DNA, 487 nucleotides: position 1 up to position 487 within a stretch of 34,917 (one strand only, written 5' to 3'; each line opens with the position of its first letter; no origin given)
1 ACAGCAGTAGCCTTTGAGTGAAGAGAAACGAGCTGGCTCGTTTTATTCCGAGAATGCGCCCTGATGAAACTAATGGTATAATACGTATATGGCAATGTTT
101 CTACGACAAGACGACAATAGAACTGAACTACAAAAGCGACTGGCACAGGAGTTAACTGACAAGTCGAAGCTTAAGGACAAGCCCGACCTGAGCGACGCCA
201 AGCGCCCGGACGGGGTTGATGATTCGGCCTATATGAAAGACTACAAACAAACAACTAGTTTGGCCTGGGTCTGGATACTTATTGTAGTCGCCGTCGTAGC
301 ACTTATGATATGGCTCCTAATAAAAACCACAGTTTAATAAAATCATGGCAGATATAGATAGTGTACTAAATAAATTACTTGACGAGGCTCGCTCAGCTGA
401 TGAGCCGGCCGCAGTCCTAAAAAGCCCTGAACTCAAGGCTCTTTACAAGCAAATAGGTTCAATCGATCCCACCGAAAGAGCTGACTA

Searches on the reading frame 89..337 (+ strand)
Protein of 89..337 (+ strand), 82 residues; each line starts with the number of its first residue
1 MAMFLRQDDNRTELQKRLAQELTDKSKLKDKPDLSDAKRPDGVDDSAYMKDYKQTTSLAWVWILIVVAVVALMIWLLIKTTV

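Call 3: search_protein_families(library=pfam, proteins=[window:89-337:+], max_evalue=1)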
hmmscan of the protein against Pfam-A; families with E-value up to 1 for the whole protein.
window:89-337:+ (82 aa): 3 families
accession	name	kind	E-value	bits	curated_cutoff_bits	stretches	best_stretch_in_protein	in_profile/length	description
PF09850.14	DotU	-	0.0017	18.5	27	1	8-79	138-203/205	Type VI secretion system protein DotU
PF20088.4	DUF6480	-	0.12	12.7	25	1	51-80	44-73/78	Family of unknown function (DUF6480)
PF15013.11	CCSMST1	-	0.19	12.3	26.1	1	49-77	20-47/74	CCSMST1 family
